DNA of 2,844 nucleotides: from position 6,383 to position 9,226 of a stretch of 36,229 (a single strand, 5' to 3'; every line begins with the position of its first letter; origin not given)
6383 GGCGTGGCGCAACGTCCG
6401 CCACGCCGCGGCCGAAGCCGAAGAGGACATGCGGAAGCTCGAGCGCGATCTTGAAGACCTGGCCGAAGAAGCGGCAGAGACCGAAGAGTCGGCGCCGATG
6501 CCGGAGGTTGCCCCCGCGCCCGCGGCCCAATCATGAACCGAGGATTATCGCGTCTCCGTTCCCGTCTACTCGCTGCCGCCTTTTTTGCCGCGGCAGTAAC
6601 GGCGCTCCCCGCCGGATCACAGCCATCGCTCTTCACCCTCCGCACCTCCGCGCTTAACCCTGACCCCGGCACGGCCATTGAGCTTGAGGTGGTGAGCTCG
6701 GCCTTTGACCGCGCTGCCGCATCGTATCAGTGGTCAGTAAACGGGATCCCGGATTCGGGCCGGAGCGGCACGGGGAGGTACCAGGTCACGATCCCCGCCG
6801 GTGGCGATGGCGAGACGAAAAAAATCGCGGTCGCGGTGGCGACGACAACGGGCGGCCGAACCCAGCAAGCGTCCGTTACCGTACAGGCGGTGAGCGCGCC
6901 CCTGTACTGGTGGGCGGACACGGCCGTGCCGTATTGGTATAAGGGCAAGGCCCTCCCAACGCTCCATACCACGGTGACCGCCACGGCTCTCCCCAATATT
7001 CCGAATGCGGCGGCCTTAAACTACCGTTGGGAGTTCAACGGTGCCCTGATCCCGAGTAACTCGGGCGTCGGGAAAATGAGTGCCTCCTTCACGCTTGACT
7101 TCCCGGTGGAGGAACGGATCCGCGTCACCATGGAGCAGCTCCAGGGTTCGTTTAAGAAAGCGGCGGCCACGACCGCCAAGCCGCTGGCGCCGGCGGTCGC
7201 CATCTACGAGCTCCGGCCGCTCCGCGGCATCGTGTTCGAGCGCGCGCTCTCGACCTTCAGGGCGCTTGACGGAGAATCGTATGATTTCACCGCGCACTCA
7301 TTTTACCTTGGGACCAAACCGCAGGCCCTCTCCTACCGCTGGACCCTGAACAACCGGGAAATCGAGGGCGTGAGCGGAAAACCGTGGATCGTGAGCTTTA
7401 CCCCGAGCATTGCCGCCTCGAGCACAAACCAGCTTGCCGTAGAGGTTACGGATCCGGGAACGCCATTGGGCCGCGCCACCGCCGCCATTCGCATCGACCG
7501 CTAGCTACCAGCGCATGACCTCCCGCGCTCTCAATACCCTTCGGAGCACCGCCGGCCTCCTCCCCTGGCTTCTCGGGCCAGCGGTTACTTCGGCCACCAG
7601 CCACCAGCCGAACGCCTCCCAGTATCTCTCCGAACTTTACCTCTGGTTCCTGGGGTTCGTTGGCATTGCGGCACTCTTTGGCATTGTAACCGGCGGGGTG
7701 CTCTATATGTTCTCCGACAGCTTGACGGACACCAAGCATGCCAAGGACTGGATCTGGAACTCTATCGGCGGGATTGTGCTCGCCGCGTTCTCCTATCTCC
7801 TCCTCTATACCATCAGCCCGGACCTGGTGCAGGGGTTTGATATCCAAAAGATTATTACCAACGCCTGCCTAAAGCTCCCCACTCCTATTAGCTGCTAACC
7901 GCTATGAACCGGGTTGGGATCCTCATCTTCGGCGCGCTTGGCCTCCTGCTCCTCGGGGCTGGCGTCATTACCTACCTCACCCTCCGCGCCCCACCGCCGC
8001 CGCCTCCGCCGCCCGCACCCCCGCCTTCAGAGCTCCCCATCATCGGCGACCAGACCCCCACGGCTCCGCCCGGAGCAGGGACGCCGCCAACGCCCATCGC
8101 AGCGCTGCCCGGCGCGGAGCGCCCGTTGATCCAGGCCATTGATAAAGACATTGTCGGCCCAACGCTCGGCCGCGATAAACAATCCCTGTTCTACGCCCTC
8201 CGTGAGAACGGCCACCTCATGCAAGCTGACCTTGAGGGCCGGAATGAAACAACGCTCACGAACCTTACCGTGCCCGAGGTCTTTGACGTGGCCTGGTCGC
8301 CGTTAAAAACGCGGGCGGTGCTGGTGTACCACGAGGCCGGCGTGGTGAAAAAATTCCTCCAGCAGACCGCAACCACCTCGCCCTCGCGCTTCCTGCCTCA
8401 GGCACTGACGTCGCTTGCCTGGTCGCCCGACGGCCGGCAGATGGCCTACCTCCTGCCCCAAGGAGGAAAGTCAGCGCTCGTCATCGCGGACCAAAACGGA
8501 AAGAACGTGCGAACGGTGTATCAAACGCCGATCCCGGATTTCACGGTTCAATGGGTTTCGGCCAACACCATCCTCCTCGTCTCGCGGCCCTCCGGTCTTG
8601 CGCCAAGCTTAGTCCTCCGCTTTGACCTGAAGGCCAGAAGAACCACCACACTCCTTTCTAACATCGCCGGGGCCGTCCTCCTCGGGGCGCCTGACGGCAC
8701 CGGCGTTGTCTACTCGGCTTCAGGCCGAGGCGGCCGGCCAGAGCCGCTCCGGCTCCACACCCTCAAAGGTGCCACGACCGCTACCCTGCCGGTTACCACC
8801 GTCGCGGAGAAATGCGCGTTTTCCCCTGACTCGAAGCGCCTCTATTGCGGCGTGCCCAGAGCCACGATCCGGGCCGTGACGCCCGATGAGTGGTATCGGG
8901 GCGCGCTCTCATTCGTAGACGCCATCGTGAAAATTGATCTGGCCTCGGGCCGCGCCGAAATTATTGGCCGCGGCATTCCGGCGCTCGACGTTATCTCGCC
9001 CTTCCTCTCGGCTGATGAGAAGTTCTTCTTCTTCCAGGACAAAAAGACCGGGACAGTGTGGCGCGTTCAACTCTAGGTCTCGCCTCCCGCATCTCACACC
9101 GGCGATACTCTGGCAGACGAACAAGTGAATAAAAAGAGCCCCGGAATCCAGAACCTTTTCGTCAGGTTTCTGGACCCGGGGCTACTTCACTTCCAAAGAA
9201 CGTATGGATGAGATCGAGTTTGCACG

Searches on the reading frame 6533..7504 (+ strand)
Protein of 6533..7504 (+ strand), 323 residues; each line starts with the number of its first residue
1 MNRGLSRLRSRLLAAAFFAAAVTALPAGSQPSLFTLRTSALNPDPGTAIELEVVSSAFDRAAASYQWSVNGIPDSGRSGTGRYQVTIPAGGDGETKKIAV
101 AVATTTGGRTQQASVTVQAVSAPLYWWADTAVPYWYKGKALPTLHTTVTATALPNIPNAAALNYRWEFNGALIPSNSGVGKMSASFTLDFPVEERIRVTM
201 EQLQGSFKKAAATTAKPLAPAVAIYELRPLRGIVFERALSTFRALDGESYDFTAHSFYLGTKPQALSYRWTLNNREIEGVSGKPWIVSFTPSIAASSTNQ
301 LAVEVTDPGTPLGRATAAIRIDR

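Call 5: search_protein_families(library=pfam, proteins=[window:6533-7504:+], max_evalue=0.1)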
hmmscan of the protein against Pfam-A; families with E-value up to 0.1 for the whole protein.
window:6533-7504:+ (323 aa): 1 family
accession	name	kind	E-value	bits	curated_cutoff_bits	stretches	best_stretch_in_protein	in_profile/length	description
PF19408.5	PKD_6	-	0.033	15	25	0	61-117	30-82/82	PKD-like domain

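Call 7: search_protein_families(library=ncbifam, proteins=[window:6533-7504:+], max_evalue=0.1)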
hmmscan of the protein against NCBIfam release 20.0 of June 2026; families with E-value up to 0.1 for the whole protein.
window:6533-7504:+ (323 aa): 0 families

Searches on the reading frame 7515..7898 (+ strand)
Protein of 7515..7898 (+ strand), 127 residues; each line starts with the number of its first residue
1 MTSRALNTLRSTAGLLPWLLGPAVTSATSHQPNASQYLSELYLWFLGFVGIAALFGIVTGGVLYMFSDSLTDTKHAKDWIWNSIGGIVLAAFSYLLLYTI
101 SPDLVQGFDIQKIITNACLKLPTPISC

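Call 78: search_protein_families(library=pfam, proteins=[window:7515-7898:+], max_evalue=0.05)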
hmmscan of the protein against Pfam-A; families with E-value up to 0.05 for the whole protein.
window:7515-7898:+ (127 aa): 5 families
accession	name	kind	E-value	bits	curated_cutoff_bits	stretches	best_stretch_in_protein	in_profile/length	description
PF18895.5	T4SS_pilin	-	7.3e-06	26.4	26.6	1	38-98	9-69/71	Type IV secretion system pilin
PF22285.2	DUF6962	-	0.0071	16.8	27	1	35-100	24-81/198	Family of unknown function (DUF6962)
PF06570.16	DUF1129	-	0.012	15.7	29.1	1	53-102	118-169/207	Protein of unknown function (DUF1129)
PF11847.13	GT-C_AftD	-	0.012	14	26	1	14-93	133-210/661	Alpha-(1->3)-arabinofuranosyltransferase, N-terminal GT-C domain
PF04956.18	TrbC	-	0.037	14.7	27.9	0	11-92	14-90/98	TrbC/VIRB2 pilin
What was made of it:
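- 7515..7898 (+): Linked neighbour, not part of the operon: a VirB2-type T4SS pilin gene, the second-to-last gene of the convergent T4SS operon. PF18895 at E 7.3e-6 (call 78).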

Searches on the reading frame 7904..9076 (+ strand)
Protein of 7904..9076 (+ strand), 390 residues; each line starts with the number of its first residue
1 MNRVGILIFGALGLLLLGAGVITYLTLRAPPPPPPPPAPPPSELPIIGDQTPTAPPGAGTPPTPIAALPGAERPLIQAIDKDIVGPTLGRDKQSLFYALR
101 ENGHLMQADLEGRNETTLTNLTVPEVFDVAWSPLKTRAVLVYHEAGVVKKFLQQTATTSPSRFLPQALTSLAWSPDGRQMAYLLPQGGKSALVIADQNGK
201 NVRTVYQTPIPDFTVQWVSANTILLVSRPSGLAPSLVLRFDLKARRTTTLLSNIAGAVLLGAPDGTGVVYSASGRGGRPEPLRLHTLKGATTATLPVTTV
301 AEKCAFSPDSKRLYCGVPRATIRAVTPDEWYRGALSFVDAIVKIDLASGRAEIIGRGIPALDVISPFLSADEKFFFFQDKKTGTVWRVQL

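Call 5: search_protein_families(library=pfam, proteins=[window:7904-9076:+], max_evalue=0.1)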
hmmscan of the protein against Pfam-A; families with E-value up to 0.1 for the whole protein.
window:7904-9076:+ (390 aa): 5 families
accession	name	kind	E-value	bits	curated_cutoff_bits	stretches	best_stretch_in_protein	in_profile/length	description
PF07676.18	PD40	-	0.00048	20.5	20.9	0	172-183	15-26/38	WD40-like Beta Propeller Repeat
PF00400.38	WD40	-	0.00099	20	27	0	284-316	4-29/39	WD domain, G-beta repeat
PF25174.1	Beta-prop_THOC3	-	0.0012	18.4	305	1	124-230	47-150/272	THOC3 beta-propeller domain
PF23775.1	Beta-prop_RIG_2nd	-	0.0063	16.4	80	1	164-227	36-97/278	RIG second beta-propeller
PF16755.11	Beta-prop_NUP159_NUP214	-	0.02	14.6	29.6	0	93-152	120-176/366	NUP159/214 beta propeller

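Call 7: search_protein_families(library=ncbifam, proteins=[window:7904-9076:+], max_evalue=0.1)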
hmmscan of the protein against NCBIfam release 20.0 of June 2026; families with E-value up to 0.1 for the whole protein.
window:7904-9076:+ (390 aa): 2 families
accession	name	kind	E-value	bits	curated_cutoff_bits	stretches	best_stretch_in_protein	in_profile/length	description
TIGR02800.1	propeller_TolB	equivalog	7e-08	31.8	343.15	1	102-219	170-288/418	Tol-Pal system beta propeller repeat protein TolB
NF033523.0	lasso_peptidase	equivalog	0.00075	18.4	400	1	170-220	92-142/638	Atxe2 family lasso peptide isopeptidase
